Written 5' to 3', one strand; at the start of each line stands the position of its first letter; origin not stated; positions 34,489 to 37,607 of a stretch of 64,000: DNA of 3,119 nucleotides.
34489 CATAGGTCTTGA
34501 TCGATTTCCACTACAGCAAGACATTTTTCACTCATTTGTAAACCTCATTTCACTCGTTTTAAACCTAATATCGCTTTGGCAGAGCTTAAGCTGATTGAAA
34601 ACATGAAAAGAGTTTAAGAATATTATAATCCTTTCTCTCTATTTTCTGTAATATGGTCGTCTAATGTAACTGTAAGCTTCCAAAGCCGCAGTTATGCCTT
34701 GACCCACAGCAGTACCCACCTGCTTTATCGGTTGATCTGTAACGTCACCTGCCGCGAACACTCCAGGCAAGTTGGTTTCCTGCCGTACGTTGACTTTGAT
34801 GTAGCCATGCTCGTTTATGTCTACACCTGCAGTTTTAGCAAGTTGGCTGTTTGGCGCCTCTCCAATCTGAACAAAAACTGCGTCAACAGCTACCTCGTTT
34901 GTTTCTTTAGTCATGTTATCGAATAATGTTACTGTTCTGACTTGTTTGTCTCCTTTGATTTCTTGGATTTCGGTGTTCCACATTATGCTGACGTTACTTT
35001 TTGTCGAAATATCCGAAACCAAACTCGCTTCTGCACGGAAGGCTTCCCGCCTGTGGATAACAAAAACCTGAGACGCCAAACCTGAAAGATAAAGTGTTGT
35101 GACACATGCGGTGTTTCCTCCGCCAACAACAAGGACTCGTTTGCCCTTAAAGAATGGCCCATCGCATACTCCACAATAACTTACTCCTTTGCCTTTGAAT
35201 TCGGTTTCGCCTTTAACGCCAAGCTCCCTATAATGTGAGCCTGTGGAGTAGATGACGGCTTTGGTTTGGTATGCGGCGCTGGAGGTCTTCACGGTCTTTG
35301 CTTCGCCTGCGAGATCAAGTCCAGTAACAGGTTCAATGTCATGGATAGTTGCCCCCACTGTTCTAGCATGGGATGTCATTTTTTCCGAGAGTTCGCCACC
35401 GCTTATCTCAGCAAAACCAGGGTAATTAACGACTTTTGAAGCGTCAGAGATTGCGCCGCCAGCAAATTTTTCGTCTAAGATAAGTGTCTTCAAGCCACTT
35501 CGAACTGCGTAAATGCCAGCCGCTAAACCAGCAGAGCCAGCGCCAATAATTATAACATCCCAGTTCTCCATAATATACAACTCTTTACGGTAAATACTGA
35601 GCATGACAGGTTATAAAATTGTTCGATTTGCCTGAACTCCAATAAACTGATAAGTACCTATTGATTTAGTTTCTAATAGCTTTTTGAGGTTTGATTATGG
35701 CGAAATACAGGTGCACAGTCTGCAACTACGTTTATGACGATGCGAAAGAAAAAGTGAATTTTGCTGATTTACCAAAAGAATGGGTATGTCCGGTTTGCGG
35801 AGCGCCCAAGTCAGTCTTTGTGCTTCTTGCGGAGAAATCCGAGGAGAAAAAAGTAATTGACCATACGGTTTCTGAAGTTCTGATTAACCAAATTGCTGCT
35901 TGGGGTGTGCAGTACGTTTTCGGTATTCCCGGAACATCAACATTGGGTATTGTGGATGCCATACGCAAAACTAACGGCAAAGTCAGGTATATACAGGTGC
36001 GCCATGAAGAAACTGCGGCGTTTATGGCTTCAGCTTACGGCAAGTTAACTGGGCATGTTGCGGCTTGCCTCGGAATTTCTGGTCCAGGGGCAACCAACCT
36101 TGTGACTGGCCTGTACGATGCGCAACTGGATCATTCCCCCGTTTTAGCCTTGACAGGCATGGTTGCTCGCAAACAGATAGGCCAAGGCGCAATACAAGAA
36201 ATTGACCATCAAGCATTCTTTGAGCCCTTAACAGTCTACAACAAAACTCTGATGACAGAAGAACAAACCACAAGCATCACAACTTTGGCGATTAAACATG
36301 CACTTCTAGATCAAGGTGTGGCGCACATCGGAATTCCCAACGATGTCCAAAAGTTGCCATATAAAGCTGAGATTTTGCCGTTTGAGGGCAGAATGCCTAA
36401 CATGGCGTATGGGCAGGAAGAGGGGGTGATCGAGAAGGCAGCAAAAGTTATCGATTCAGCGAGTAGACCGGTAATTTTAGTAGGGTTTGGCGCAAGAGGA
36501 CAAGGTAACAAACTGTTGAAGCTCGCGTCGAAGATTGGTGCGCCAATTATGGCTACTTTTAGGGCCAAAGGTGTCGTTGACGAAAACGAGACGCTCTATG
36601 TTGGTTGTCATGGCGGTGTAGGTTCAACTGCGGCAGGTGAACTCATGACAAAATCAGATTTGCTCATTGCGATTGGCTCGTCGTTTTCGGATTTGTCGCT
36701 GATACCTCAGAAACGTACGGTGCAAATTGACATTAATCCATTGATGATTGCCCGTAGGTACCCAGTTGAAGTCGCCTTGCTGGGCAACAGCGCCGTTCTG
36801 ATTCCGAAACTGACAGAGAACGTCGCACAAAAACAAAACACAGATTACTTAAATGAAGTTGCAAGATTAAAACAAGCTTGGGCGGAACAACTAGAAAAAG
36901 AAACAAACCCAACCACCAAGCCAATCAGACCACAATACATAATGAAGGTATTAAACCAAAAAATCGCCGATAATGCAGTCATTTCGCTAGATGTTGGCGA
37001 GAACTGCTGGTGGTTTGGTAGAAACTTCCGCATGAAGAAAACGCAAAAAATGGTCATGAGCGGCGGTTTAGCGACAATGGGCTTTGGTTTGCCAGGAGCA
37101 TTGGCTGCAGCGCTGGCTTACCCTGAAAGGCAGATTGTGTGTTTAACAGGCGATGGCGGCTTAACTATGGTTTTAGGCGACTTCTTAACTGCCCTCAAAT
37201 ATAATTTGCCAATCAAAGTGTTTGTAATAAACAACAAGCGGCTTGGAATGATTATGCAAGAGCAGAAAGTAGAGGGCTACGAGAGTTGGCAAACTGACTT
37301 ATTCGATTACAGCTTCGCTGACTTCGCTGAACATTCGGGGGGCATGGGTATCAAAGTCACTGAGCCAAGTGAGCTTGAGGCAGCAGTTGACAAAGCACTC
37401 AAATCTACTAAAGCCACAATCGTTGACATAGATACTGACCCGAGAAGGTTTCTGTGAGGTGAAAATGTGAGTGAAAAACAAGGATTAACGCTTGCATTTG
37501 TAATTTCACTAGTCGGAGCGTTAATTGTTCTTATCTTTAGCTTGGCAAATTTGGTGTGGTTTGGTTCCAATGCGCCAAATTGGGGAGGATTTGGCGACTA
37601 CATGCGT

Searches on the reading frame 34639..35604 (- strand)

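Call 7: search_protein_families(library=pfam, proteins=[window:34639-35604:-], max_evalue=0.01)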
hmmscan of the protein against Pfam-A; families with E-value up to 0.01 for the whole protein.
window:34639-35604:- (321 aa): 13 families
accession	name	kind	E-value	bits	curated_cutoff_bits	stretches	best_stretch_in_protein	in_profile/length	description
PF07992.20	Pyr_redox_2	-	9.8e-51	173.3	26.1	1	16-303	2-291/291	Pyridine nucleotide-disulphide oxidoreductase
PF13738.12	Pyr_redox_3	-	8.7e-23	81.4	30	1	18-286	1-305/305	Pyridine nucleotide-disulphide oxidoreductase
PF00070.33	Pyr_redox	-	4.1e-13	50.1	22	1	156-227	1-79/82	Pyridine nucleotide-disulphide oxidoreductase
PF01266.30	DAO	-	7.6e-11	42.6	27.9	1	16-60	1-47/353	FAD dependent oxidoreductase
PF00890.30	FAD_binding_2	-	8.3e-08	32.3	20.4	1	16-56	1-42/414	FAD binding domain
PF12831.13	FAD_oxidored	-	8.9e-07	29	27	1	16-55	1-41/416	FAD dependent oxidoreductase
PF01946.23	Thi4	-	3e-06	27.1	26.2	1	2-50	5-54/235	Thi4 family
PF00743.25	FMO-like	-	9.1e-05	21.5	22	1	131-188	160-217/532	Flavin-binding monooxygenase-like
PF01494.25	FAD_binding_3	-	0.00021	21.1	22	0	16-45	3-32/349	FAD binding domain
PF01134.28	GIDA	-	0.00032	20.3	22.1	1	16-77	1-57/391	Glucose inhibited division protein A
PF03486.20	HI0933_like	-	0.00055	19.9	50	1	16-46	2-32/244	HI0933-like protein Rossmann domain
PF13450.12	NAD_binding_8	-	0.0017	19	21.9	1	19-54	1-37/68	NAD(P)-binding Rossmann-like domain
PF01488.26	Shikimate_DH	-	0.0092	16.5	24.3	0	152-200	10-57/138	Shikimate / quinate 5-dehydrogenase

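Call 8: search_protein_families(library=ncbifam, proteins=[window:34639-35604:-], max_evalue=0.01)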
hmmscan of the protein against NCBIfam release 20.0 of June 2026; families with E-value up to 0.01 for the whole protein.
window:34639-35604:- (321 aa): 109 families (the best 25 are shown)
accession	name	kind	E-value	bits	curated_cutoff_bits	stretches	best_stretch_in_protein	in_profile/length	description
TIGR01292.1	TRX_reduct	equivalog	2.9e-104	348.1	343.45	1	15-314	1-300/300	thioredoxin-disulfide reductase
TIGR03143.1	AhpF_homolog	hypoth_equivalog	3.3e-82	276.8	687.65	1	15-315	5-309/555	putative alkyl hydroperoxide reductase F subunit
TIGR03140.1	AhpF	equivalog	2.3e-81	273.9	502.9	1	12-314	210-512/515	alkyl hydroperoxide reductase subunit F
NF007614.0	PRK10262.1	equivalog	7.5e-55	186.3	644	1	17-314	9-314/321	thioredoxin-disulfide reductase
TIGR04018.1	Bthiol_YpdA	hypoth_equivalog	4e-23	81.7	339.9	2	86-289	86-289/316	YpdA family putative bacillithiol disulfide reductase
TIGR01350.1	lipoamide_DH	equivalog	7e-23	81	408.8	2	104-307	118-326/461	dihydrolipoyl dehydrogenase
NF004947.0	PRK06292.2-5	equivalog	2.3e-20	73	592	1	155-291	170-312/474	dihydrolipoyl dehydrogenase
NF004776.0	PRK06116.1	equivalog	3.4e-20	72.5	480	2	99-291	117-307/450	glutathione-disulfide reductase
NF009409.0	PRK12770.1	subfamily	3.8e-20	72.3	343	1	14-316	18-352/360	putative glutamate synthase subunit beta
TIGR02053.1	MerA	equivalog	7.4e-20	71.4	454.45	1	102-311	116-329/465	mercury(II) reductase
TIGR01316.1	gltA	equivalog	6.3e-18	64.8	471.75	1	148-313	266-448/449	NADPH-dependent glutamate synthase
NF004991.0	PRK06370.1-3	subfamily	1.9e-17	63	620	2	154-289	202-342/509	FAD-containing oxidoreductase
NF040505.1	ArsO_flavin_mono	equivalog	8.9e-17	61.5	425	1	16-190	2-196/346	ArsO family NAD(P)H-dependent flavin-containing monooxygenase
TIGR01424.1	gluta_reduc_2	equivalog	9.5e-17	60.7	606.05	2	154-304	166-317/446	glutathione-disulfide reductase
NF004943.0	PRK06292.2-1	equivalog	1.5e-16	60.2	432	1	105-307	123-325/456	dihydrolipoyl dehydrogenase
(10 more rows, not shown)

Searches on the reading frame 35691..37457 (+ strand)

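Call 7: search_protein_families(library=pfam, proteins=[window:35691-37457:+], max_evalue=0.01)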
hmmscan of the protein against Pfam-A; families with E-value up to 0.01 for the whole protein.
window:35691-37457:+ (588 aa): 5 families
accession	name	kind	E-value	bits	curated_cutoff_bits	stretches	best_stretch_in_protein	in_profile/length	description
PF02775.26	TPP_enzyme_C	-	1.1e-37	129.6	21.9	1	434-580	1-151/151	Thiamine pyrophosphate enzyme, C-terminal TPP binding domain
PF02776.23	TPP_enzyme_N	-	1.4e-36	125.3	26.8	1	59-175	2-118/119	Thiamine pyrophosphate enzyme, N-terminal TPP binding domain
PF00205.28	TPP_enzyme_M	-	5.4e-31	107.6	30.4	1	247-371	1-134/137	Thiamine pyrophosphate enzyme, central domain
PF00301.25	Rubredoxin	-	1.7e-09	38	23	1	5-43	1-47/47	Rubredoxin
PF21349.2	RUBY_RBDX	-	0.00034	20.4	26.5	1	6-43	1-29/30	Rubrerythrin, rubredoxin-like domain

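Call 8: search_protein_families(library=ncbifam, proteins=[window:35691-37457:+], max_evalue=0.01)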
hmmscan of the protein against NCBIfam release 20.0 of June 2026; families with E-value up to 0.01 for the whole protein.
window:35691-37457:+ (588 aa): 56 families (the best 25 are shown)
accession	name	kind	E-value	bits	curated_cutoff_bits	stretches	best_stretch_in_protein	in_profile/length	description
NF006377.0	PRK08611.1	equivalog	1e-158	529.5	742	1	58-583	4-530/576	pyruvate oxidase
NF005040.0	PRK06457.1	equivalog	1.3e-126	423.2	788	1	59-584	3-520/549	pyruvate dehydrogenase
NF006129.0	PRK08273.1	equivalog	6.5e-120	401.1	724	1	58-584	3-547/598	thiamine pyrophosphate-requiring protein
TIGR02720.1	pyruv_oxi_spxB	equivalog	1.5e-118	396.7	637.85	1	61-580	2-529/575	pyruvate oxidase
NF005114.0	PRK06546.1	equivalog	4.2e-116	388.8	893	1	58-585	3-532/578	pyruvate dehydrogenase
NF006591.0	PRK09124.1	equivalog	1.4e-109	367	792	1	58-583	3-530/574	ubiquinone-dependent pyruvate dehydrogenase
NF006187.0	PRK08322.1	equivalog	4.9e-109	365.2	509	1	59-583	3-529/548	acetolactate synthase large subunit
TIGR00118.1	acolac_lg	equivalog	6.3e-106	355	538.35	1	61-583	4-535/557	biosynthetic-type acetolactate synthase large subunit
NF004919.0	PRK06276.1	equivalog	7.9e-106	354.6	866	1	61-587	4-543/582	acetolactate synthase large subunit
NF004710.0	PRK06048.1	equivalog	6.5e-96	322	976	1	59-582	9-537/561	acetolactate synthase large subunit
NF006378.0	PRK08617.1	equivalog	2.1e-94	316.9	510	1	58-583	8-539/556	acetolactate synthase AlsS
NF006016.1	PRK08155.1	equivalog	1e-88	298.2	870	1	59-578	4-528/554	acetolactate synthase large subunit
NF005651.0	PRK07418.1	subfamily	4.8e-88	295.9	942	1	48-581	9-558/617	acetolactate synthase large subunit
NF006524.0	PRK08978.1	equivalog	5.7e-88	295.5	738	1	61-583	4-525/548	acetolactate synthase 2 catalytic subunit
NF005860.0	PRK07789.1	equivalog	4.3e-87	292.9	881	1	49-577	25-572/615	acetolactate synthase large subunit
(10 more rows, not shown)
